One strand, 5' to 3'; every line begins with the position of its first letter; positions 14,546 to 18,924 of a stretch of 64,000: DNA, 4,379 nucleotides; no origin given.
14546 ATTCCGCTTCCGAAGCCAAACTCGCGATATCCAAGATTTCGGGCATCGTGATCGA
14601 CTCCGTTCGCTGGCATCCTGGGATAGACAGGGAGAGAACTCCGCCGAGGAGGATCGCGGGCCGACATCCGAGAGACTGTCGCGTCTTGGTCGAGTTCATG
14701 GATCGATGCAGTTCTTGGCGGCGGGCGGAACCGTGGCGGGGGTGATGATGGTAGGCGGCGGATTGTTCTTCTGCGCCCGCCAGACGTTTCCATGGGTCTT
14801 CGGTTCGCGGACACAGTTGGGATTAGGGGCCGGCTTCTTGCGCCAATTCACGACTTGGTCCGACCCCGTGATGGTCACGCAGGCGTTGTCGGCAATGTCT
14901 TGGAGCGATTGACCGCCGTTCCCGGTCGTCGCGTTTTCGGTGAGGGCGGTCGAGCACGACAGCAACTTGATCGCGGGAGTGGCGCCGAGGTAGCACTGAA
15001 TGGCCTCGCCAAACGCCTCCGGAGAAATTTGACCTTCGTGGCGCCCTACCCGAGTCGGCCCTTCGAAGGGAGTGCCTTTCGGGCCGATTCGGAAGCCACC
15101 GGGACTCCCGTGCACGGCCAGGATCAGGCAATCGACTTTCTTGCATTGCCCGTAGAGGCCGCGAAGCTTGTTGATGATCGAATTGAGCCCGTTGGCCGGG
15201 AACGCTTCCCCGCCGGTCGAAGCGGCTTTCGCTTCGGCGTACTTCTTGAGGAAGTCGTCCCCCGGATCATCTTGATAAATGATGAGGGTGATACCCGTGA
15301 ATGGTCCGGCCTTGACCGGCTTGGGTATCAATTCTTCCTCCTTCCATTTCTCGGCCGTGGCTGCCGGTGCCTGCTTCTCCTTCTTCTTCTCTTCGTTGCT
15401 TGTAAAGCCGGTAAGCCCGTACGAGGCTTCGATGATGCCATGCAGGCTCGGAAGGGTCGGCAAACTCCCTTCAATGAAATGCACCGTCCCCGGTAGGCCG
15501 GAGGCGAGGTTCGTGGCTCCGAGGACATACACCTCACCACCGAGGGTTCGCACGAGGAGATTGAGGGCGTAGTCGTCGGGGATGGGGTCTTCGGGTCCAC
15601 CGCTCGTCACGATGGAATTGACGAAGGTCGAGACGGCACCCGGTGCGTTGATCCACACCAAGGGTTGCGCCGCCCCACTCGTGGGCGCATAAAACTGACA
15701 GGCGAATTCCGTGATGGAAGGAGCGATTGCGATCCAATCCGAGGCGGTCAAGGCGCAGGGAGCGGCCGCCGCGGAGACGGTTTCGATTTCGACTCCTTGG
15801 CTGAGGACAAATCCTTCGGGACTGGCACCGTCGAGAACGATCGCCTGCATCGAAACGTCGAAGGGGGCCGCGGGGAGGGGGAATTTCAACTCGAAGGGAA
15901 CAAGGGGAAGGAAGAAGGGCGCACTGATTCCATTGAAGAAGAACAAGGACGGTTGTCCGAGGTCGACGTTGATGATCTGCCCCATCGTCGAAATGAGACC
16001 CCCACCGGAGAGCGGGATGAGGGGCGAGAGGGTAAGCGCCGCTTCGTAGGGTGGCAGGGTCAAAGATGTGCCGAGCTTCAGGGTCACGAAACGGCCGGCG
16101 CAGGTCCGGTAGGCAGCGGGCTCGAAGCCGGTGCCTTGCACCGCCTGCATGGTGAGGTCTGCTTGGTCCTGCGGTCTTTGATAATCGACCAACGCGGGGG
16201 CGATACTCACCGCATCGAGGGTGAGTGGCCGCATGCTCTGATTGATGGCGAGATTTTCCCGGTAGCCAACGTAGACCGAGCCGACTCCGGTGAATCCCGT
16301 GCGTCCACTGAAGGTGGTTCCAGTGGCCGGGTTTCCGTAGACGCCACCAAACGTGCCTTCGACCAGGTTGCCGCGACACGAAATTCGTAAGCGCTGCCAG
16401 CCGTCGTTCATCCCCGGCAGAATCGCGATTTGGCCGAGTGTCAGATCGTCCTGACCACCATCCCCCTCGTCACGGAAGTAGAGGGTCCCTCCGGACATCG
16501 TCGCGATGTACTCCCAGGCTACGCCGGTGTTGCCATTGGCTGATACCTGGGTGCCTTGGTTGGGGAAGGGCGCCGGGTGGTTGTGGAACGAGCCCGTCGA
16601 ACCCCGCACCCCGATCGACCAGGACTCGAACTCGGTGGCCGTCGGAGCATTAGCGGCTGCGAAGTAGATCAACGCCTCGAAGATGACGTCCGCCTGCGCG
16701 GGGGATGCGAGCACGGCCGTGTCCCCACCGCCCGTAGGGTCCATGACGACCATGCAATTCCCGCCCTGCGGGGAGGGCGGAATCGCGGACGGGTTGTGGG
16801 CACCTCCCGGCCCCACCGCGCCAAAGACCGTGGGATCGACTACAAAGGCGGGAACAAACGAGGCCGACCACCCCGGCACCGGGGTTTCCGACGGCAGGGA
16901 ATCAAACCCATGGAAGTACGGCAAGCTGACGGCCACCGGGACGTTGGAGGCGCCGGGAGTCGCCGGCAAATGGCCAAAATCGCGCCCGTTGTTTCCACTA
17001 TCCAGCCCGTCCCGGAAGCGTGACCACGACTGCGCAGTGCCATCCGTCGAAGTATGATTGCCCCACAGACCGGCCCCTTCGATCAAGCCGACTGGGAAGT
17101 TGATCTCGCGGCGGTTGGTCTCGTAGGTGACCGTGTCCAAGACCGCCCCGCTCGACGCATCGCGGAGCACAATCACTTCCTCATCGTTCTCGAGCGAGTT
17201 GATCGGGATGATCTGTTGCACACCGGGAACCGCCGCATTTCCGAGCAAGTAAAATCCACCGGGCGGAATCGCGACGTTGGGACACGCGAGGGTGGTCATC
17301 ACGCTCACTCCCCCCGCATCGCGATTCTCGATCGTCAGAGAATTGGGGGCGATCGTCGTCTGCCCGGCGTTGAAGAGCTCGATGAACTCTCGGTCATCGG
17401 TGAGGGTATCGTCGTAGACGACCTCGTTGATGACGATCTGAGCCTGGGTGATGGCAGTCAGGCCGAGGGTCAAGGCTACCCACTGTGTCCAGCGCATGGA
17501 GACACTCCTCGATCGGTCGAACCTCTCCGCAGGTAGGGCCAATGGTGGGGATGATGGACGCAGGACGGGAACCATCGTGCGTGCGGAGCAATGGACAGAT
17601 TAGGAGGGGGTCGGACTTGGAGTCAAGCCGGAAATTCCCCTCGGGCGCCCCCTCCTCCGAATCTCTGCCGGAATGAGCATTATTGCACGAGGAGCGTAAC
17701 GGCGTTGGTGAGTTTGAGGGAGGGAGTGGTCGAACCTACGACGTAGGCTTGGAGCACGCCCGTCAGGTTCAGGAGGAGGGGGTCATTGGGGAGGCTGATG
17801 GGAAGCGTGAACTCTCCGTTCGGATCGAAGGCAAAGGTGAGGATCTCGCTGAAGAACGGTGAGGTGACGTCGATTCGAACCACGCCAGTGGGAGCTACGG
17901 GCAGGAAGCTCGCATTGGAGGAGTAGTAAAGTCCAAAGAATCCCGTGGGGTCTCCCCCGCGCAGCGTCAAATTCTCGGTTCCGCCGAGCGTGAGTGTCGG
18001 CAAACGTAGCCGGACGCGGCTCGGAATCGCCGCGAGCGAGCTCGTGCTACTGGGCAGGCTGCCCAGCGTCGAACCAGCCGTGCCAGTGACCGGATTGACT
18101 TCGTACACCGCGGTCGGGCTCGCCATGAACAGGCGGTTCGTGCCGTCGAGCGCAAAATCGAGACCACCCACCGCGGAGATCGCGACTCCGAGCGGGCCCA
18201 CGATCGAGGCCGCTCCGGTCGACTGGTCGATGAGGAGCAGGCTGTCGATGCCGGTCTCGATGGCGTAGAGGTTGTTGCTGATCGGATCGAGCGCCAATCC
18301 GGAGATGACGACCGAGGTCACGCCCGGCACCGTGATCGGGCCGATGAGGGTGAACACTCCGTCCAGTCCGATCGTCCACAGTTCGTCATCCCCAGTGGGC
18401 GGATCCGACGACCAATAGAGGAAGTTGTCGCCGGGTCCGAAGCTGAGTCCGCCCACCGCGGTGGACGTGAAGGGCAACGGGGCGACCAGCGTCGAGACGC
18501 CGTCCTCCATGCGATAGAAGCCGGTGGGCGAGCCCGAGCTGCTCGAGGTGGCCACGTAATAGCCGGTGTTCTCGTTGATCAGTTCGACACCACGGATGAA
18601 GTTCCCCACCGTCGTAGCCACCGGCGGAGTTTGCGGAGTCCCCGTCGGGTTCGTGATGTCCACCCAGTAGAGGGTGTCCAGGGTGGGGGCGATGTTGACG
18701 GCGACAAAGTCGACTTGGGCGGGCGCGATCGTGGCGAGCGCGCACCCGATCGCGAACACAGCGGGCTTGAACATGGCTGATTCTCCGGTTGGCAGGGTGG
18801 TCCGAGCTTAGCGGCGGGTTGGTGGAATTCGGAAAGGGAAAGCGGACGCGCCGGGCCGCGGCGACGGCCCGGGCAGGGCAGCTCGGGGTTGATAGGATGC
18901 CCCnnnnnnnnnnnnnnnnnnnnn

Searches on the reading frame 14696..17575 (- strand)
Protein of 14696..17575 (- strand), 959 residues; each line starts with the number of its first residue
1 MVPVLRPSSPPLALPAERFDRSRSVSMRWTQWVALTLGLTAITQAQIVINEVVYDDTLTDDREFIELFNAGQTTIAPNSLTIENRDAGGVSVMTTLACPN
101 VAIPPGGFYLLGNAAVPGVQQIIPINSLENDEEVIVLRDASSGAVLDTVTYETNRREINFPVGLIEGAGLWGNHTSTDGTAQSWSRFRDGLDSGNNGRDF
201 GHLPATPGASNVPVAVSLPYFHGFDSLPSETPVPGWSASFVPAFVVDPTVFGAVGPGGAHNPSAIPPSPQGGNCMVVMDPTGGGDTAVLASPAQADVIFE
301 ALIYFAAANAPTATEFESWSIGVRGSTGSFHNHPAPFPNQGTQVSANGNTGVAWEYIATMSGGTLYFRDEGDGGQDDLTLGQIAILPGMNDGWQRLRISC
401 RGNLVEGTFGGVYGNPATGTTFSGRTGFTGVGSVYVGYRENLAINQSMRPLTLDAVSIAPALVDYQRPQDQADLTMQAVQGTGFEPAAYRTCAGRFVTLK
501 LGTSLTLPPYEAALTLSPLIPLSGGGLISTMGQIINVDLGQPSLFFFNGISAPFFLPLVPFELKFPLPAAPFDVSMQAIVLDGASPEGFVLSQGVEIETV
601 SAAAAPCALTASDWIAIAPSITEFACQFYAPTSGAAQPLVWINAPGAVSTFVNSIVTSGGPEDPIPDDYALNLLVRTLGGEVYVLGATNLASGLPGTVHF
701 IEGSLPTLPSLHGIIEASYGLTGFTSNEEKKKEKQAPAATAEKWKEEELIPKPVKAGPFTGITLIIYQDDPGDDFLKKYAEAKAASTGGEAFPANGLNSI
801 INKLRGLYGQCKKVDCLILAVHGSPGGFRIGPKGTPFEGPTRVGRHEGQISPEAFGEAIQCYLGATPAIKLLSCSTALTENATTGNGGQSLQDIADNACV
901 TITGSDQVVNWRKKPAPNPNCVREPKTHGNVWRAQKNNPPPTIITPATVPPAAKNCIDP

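Call 13: search_protein_families(library=pfam, proteins=[window:14696-17575:-], max_evalue=0.001)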
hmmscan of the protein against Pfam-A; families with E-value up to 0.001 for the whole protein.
window:14696-17575:- (959 aa): 1 family
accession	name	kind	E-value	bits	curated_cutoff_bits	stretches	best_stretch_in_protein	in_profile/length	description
PF00932.25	LTD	-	1.4e-08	35.5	34.3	1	43-152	4-108/109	Lamin Tail Domain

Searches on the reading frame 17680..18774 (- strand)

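Call 13: search_protein_families(library=pfam, proteins=[window:17680-18774:-], max_evalue=0.001)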
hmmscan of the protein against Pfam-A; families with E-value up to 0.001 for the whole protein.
window:17680-18774:- (364 aa): 1 family
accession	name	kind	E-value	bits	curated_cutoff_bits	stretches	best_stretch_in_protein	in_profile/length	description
PF14339.12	DUF4394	-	5.1e-05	23.2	29.6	1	166-243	140-223/230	Domain of unknown function (DUF4394)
